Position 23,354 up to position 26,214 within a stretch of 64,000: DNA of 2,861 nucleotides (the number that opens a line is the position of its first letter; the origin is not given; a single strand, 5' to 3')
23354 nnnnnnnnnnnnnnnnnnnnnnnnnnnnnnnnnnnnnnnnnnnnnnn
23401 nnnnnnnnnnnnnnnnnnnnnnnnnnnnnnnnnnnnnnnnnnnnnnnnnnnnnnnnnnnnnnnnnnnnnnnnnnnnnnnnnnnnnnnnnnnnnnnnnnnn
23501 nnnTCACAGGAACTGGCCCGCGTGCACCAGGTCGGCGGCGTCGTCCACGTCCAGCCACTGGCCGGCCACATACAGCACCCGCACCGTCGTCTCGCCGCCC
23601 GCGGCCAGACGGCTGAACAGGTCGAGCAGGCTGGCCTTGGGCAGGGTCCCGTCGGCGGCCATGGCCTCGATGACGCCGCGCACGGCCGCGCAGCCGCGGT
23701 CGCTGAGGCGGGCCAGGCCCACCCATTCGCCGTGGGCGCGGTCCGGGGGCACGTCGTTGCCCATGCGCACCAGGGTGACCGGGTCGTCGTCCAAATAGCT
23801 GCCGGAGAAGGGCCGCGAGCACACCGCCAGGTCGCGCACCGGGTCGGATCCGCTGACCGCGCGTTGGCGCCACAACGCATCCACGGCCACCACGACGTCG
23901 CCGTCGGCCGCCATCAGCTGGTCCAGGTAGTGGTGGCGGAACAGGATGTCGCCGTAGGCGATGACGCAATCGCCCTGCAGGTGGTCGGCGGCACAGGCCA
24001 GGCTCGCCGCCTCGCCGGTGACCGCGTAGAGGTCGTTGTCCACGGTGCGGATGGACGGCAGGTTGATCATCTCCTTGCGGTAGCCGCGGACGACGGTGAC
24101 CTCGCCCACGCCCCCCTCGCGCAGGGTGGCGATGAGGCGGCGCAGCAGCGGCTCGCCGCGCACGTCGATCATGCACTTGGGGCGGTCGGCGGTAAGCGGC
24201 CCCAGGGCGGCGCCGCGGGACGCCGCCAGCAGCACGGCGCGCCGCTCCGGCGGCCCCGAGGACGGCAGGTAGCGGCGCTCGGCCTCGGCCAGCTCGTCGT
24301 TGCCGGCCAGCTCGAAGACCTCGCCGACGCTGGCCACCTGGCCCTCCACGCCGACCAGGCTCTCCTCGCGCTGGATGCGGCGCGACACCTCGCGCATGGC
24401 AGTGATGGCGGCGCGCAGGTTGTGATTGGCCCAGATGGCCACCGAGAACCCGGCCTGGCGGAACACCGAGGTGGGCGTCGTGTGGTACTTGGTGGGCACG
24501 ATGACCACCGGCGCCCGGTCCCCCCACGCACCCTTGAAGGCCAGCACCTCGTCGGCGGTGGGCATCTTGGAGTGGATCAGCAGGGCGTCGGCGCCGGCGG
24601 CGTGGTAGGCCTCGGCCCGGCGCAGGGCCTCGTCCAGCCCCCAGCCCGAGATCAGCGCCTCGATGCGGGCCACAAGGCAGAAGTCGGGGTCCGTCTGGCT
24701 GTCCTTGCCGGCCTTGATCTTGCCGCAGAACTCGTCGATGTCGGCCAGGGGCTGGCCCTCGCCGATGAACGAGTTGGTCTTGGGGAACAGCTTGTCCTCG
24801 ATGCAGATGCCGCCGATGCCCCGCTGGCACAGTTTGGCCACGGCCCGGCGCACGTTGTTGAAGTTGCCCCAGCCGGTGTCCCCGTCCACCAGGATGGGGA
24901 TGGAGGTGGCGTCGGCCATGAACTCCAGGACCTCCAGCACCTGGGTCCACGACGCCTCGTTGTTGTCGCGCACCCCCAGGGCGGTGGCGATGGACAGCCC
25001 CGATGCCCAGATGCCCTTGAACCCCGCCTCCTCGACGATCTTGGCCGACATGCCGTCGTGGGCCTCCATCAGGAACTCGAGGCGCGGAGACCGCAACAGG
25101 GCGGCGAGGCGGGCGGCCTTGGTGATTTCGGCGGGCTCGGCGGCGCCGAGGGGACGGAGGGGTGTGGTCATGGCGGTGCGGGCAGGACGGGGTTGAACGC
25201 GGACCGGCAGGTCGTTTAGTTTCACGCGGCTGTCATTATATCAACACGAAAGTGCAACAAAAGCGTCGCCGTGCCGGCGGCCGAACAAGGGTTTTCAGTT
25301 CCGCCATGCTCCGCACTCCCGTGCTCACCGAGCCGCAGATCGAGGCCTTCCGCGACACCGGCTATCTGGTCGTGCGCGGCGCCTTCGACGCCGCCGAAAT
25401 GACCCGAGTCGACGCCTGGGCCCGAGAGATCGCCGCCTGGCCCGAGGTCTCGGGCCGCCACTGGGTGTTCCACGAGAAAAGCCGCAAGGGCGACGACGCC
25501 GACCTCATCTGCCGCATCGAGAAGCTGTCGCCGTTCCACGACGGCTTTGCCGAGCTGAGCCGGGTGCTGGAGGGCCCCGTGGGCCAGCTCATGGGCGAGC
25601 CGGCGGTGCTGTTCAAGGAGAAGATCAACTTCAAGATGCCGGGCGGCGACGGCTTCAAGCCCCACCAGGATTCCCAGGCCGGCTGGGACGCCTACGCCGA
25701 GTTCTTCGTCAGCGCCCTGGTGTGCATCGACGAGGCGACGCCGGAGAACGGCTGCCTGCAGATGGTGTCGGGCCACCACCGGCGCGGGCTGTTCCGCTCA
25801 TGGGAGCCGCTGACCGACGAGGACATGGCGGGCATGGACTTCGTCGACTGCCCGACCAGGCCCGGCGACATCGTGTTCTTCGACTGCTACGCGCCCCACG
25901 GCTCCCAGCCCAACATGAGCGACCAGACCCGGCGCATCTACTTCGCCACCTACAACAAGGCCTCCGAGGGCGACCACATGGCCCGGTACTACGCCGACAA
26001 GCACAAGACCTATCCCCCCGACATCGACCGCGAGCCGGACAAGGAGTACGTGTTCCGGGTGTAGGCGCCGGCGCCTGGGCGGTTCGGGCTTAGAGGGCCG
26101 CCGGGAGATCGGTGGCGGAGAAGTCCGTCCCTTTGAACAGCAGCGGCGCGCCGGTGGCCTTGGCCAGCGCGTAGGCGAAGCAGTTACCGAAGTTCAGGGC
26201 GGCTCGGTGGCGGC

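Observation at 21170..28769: Phosphonate head-group biosynthesis/transfer module embedded inside the hopanoid (hpn) supercluster: candidate phosphono-hopanoid or hopanoid-linked phosphonolipid pathway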

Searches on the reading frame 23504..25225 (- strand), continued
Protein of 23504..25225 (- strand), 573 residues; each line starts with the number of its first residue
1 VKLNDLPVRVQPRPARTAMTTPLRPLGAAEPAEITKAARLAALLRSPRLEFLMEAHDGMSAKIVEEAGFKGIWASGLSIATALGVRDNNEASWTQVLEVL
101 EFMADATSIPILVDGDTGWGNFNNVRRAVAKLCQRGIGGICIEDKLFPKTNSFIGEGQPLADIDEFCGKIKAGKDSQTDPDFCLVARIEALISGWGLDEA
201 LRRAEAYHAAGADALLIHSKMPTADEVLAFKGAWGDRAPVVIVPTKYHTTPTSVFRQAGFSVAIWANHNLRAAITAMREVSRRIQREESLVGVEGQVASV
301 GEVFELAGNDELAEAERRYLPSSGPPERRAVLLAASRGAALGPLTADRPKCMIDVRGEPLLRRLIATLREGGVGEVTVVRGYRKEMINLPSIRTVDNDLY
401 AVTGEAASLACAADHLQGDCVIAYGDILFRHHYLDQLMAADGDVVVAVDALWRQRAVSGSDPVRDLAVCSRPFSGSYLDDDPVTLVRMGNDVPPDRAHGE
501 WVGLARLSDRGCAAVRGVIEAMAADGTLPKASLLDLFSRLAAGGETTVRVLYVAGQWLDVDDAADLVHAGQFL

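Call 70: get_annotated_region(hit=H97, flank=9000)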
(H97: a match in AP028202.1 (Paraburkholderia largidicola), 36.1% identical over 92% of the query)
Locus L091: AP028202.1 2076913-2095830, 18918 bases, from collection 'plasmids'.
description: Paraburkholderia sp. F2 plasmid PPGUF2_p1 DNA, complete genome
organism: Paraburkholderia largidicola (NCBI taxid 3014751)
taxonomy: Bacteria; Pseudomonadota; Betaproteobacteria; Burkholderiales; Burkholderiaceae; Paraburkholderia; Paraburkholderia largidicola
host: -; source: Physopelta gutta,midgut,Midgut crypts of sting bug Physopelta gutta; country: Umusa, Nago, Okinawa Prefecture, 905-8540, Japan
typing (MOB-suite, as given by PLSDB): non-mobilizable
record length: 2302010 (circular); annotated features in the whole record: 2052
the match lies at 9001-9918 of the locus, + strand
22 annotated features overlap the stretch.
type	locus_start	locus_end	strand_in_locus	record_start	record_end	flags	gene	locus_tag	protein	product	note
CDS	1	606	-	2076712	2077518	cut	-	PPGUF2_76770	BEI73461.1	IclR family transcriptional regulator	-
CDS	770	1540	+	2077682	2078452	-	-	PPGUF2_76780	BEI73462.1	ABC transporter substrate-binding protein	-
CDS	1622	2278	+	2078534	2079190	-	-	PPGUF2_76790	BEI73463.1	amino acid ABC transporter permease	-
CDS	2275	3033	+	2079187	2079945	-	-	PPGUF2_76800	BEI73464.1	amino acid ABC transporter ATP-binding protein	-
CDS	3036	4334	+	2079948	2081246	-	-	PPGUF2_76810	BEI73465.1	FAD-binding oxidoreductase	-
CDS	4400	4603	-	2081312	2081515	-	-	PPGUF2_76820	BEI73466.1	hypothetical protein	-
CDS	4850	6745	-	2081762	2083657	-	-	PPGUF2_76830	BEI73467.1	phospholipase C, phosphocholine-specific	-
CDS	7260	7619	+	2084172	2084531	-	-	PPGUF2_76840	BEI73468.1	hypothetical protein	-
CDS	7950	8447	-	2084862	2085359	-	-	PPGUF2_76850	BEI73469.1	hypothetical protein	-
CDS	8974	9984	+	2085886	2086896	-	-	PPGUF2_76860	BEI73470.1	HpnL family protein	-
CDS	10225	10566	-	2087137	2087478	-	-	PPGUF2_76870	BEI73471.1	hypothetical protein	-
CDS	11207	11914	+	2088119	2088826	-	-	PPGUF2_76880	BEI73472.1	hypothetical protein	-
CDS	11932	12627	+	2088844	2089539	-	-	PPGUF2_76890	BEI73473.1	hypothetical protein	-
CDS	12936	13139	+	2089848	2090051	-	-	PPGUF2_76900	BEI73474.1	hypothetical protein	-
CDS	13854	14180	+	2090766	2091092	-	-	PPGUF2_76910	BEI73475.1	RT0821/Lpp0805 family surface protein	-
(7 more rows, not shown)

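Call 71: get_annotated_region(hit=H107, flank=9000)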
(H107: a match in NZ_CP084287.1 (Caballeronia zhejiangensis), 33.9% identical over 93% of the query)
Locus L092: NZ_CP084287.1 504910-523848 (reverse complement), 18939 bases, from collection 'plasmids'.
description: Caballeronia zhejiangensis strain A33_M4_a plasmid p3, complete sequence
organism: Caballeronia zhejiangensis (NCBI taxid 871203)
taxonomy: Bacteria; Pseudomonadota; Betaproteobacteria; Burkholderiales; Burkholderiaceae; Caballeronia; Caballeronia zhejiangensis
host: -; source: Anasa tristis,Cell culture; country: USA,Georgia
typing (MOB-suite, as given by PLSDB): mobilizable; relaxase MOBH,MOBP
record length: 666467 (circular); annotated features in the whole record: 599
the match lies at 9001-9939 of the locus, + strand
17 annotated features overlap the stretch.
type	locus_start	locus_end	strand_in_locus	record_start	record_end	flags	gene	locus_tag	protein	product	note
CDS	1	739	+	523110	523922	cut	phaZ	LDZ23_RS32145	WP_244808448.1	poly(3-hydroxyalkanoate) depolymerase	GO:0006112 - energy reserve metabolic process [Evidence IEA]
CDS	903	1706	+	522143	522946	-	-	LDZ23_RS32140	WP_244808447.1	alpha/beta hydrolase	-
CDS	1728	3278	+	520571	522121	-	-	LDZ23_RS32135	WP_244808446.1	hybrid sensor histidine kinase/response regulator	GO:0000160 - phosphorelay signal transduction system [Evidence IEA]; GO:0007165 - signal transduction [Evidence IEA]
CDS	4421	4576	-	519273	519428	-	-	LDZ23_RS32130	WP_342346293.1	hypothetical protein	-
CDS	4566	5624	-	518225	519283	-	-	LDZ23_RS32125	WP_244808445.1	lysylphosphatidylglycerol synthase domain-containing protein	-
CDS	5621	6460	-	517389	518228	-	hpnK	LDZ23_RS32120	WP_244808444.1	hopanoid biosynthesis-associated protein HpnK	GO:0005975 - carbohydrate metabolic process [Evidence IEA]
CDS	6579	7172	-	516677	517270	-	-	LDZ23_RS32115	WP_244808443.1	cytochrome b/b6 domain-containing protein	-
CDS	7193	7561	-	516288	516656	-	-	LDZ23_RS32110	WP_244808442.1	hypothetical protein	-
CDS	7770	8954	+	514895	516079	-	hpnI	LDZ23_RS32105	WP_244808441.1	bacteriohopanetetrol glucosamine biosynthesis glycosyltransferase HpnI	-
CDS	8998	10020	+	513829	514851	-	-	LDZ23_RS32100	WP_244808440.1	lysylphosphatidylglycerol synthase domain-containing protein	-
CDS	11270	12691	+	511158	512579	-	hpnJ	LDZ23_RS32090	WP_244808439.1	hopanoid biosynthesis associated radical SAM protein HpnJ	-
CDS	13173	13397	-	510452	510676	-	-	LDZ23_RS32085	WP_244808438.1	hypothetical protein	-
CDS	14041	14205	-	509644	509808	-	-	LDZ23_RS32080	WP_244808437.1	hypothetical protein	-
CDS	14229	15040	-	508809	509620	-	-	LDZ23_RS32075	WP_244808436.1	IS5 family transposase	-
CDS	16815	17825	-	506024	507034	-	-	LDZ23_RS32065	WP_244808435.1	IS110 family transposase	-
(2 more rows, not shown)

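Call 72: get_annotated_region(hit=H112, flank=9000)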
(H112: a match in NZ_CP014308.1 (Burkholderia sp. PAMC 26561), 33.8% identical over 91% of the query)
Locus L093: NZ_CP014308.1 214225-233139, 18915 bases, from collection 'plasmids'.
description: Burkholderia sp. PAMC 26561 plasmid unnamed1, complete sequence
organism: Burkholderia sp. PAMC 26561 (NCBI taxid 1795043)
taxonomy: Bacteria; Pseudomonadota; Betaproteobacteria; Burkholderiales; Burkholderiaceae; Burkholderia; Burkholderia sp. PAMC 26561
host: -; source: single cell,lichen; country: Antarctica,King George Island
typing (MOB-suite, as given by PLSDB): non-mobilizable
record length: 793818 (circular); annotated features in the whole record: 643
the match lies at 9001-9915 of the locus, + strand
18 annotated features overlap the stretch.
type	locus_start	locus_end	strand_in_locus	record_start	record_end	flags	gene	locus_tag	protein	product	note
CDS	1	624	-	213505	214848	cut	-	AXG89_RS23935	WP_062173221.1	sorbosone dehydrogenase family protein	-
CDS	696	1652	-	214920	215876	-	-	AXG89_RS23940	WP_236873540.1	HoxN/HupN/NixA family nickel/cobalt transporter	-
CDS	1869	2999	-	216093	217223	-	-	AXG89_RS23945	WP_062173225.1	aldo/keto reductase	-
CDS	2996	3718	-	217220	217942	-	larB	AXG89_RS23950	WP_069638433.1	nickel pincer cofactor biosynthesis protein LarB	GO:0006189 - 'de novo' IMP biosynthetic process [Evidence IEA]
CDS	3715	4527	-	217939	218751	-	-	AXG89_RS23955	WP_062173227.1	ATP-binding protein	-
CDS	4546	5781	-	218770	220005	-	-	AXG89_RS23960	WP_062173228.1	LarC family nickel insertion protein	-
CDS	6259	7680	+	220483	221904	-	hpnJ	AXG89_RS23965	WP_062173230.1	hopanoid biosynthesis associated radical SAM protein HpnJ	-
CDS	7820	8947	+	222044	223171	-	hpnI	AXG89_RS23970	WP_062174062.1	bacteriohopanetetrol glucosamine biosynthesis glycosyltransferase HpnI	-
CDS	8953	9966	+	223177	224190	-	-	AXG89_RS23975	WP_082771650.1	lysylphosphatidylglycerol synthase domain-containing protein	-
CDS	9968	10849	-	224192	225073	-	hpnK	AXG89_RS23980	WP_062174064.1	hopanoid biosynthesis-associated protein HpnK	GO:0005975 - carbohydrate metabolic process [Evidence IEA]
CDS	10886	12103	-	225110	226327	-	hpnI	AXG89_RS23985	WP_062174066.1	bacteriohopanetetrol glucosamine biosynthesis glycosyltransferase HpnI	-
CDS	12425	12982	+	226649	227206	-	-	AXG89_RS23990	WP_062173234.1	cytochrome b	GO:0022904 - respiratory electron transport chain [Evidence IEA]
CDS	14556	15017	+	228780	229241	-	-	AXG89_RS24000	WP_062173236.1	hypothetical protein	-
CDS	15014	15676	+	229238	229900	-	-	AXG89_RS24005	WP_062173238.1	response regulator transcription factor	GO:0000160 - phosphorelay signal transduction system [Evidence IEA]; GO:0006355 - regulation of DNA-templated ...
CDS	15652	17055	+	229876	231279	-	-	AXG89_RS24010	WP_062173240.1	ATP-binding protein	-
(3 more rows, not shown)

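Call 73: search_protein_families(library=ncbifam, proteins=[L092:8998-10020:+, L092:4566-5624:-, L093:8953-9966:+, L091:8974-9984:+, L081:12837-14126:+], max_evalue=1e-10)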
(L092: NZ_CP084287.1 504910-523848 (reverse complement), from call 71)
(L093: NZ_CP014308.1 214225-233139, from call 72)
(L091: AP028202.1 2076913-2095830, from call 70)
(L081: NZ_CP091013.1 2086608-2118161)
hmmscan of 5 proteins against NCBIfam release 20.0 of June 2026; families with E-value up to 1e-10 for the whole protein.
L092:8998-10020:+ (340 aa): 2 families
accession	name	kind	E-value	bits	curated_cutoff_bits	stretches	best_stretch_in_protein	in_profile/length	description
TIGR03476.1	HpnL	subfamily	8.7e-91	304.5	195.65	1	3-317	3-318/318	putative membrane protein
TIGR00374.1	TIGR00374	subfamily_domain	2.5e-11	43.6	43.2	1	27-299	19-295/323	flippase-like domain-containing protein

L092:4566-5624:- (352 aa): 1 family
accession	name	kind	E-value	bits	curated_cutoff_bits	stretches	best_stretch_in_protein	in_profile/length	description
TIGR03476.1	HpnL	subfamily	8.6e-67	225.7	195.65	1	16-320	11-318/318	putative membrane protein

L093:8953-9966:+ (337 aa): 1 family
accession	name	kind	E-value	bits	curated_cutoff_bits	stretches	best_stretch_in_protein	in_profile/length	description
TIGR03476.1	HpnL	subfamily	9.3e-97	324.1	195.65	1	5-318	4-318/318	putative membrane protein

L091:8974-9984:+ (336 aa): 1 family
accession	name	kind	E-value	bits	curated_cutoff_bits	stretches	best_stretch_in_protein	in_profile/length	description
TIGR03476.1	HpnL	subfamily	8.1e-89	298.1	195.65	1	1-317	1-318/318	putative membrane protein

L081:12837-14126:+ (429 aa): 2 families
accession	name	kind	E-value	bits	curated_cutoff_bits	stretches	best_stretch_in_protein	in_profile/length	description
TIGR03476.1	HpnL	subfamily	4.1e-111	371.3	195.65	1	97-415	1-318/318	putative membrane protein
TIGR00374.1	TIGR00374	subfamily_domain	5.4e-13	49.1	43.2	1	110-397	6-295/323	flippase-like domain-containing protein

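Call 82: search_protein_families(library=pfam, proteins=[L083:13035-14036:+, L083:12319-13026:+, L082:12876-13781:-], max_evalue=0.001)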
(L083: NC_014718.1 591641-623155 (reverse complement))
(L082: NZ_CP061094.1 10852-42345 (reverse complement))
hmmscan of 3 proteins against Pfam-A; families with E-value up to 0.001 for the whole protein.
L083:13035-14036:+ (333 aa): 1 family
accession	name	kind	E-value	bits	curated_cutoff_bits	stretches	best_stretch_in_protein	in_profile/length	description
PF03706.18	LPG_synthase_TM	-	6.3e-30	105.1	33.4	1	9-304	5-295/302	Lysylphosphatidylglycerol synthase TM region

L083:12319-13026:+ (235 aa): 1 family
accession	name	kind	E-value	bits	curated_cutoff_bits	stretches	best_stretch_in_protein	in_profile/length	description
PF23169.1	HalD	-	1.6e-12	47.8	26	1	26-125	21-126/228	Halogenase D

L082:12876-13781:- (301 aa): 1 family
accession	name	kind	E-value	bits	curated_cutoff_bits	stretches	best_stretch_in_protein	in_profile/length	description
PF00348.22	polyprenyl_synt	-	6.7e-55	186.5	27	1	36-274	3-233/251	Polyprenyl synthetase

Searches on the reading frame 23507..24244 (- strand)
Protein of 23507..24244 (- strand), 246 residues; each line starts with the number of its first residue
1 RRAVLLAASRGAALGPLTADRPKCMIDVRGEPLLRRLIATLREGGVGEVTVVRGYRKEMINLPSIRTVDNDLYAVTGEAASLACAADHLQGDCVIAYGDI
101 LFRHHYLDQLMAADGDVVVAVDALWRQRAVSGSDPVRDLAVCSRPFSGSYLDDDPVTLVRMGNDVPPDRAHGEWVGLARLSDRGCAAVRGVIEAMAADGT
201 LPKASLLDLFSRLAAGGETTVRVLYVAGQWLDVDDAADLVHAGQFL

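Call 55: search_solved_structures(query=window:23507-24244:-, max_evalue=0.001)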
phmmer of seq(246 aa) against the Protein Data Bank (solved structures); distinct sequences matched with E-value up to 0.001: 7.
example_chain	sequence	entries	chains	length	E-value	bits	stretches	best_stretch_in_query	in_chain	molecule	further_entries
1jyk_A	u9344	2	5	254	1.6e-11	47.5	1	2-144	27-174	CTP:phosphocholine Cytidylyltransferase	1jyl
2ggo_A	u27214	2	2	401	8.5e-07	32.1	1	2-104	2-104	401aa long hypothetical glucose-1-phosphate thymidylyltransferase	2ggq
5z09_A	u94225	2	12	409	1.4e-05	28.1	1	2-104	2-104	Dual sugar-1-phosphate nucleotidylyltransferase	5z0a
8hhd_A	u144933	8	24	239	2.4e-05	27.4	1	2-60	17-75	Nucleotidyl transferase | N-acetylmuramate alpha-1-phosphate uridylyltransferase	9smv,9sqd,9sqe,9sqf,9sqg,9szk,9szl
4y7t_A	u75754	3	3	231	0.00024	24.1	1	2-55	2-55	Nucleotidyl transferase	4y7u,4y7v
6jq8_A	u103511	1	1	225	0.00036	23.5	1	4-60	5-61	Putative 6-deoxy-D-mannoheptose pathway protein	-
5xhw_A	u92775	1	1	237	0.0004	23.4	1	4-60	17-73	Putative 6-deoxy-D-mannoheptose pathway protein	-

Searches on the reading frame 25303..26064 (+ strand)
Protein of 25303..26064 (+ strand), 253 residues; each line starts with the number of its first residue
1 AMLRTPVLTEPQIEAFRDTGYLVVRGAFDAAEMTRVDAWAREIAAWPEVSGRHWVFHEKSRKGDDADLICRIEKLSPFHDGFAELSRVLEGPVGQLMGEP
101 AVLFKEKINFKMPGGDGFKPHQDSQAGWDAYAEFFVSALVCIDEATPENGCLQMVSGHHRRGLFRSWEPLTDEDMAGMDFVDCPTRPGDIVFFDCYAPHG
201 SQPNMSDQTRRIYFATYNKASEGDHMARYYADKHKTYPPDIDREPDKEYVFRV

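Call 6: search_protein_families(library=pfam, proteins=[window:25303-26064:+], max_evalue=0.01)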
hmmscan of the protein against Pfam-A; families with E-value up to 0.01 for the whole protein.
window:25303-26064:+ (253 aa): 3 families
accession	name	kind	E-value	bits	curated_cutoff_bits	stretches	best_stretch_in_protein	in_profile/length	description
PF05721.19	PhyH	-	5.6e-32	112.2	22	1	16-211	1-212/213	Phytanoyl-CoA dioxygenase (PhyH)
PF13759.12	2OG-FeII_Oxy_5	-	0.0038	18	27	1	168-211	53-96/101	Putative 2OG-Fe(II) oxygenase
PF13640.12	2OG-FeII_Oxy_3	-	0.0058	18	27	0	114-214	8-93/98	2OG-Fe(II) oxygenase superfamily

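Call 7: search_protein_families(library=ncbifam, proteins=[window:25303-26064:+], max_evalue=0.01)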
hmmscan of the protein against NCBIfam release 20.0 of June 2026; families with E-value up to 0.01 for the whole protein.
window:25303-26064:+ (253 aa): 3 families
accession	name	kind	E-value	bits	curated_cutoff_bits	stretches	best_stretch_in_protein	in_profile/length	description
NF052437.1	MPhHdxlPhnYGIM8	equivalog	4e-50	170.7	500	1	8-242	5-237/260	methylphosphonate hydroxylase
TIGR02408.1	ectoine_ThpD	equivalog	1.3e-09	37.8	336.5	2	8-161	17-171/277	ectoine hydroxylase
TIGR01762.1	chlorin-enz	subfamily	5.1e-05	22.7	226.3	0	136-162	134-160/288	chlorinating enzyme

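Call 54: search_solved_structures(query=window:25303-26064:+, max_evalue=0.001)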
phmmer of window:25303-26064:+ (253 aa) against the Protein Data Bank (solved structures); distinct sequences matched with E-value up to 0.001: 12.
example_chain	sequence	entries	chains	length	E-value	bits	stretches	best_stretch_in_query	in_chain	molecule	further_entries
5nch_A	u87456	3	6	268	1.6e-10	44.1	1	8-221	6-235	Leucine hydroxylase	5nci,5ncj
4mhr_A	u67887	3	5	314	3e-09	39.9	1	10-165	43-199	Ectoine hydroxylase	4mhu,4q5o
4xab_A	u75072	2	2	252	6.2e-09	38.9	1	121-220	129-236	EvdO2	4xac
6ec3_A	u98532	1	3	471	6.9e-09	38.7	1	12-214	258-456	Methyltransferase domain-containing protein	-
2opw_A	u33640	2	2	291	4.9e-08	36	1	102-215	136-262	PHYHD1 protein | Phytanoyl-CoA dioxygenase domain-containing protein 1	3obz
7dzz_A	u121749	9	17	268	2.1e-07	33.9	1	8-222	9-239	Phytanoyl-CoA dioxygenase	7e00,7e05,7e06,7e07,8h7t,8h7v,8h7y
7e01_A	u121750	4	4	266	2.2e-07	33.8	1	8-222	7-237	Phytanoyl-CoA dioxygenase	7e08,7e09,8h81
7dt0_A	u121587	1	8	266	1.9e-06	30.8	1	8-222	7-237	Phytanoyl-CoA dioxygenase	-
4xaa_A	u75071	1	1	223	3.6e-06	29.9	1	138-217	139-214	Putative oxygenase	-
5ep9_A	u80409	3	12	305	2.3e-05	27.2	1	10-221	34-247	SnoN,Epimerase SnoN | SnoN,SnoN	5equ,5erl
5epa_A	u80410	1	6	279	0.00021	24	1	91-220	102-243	SnoK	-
4xbz_A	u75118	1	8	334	0.00034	23.4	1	4-233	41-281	EvdO1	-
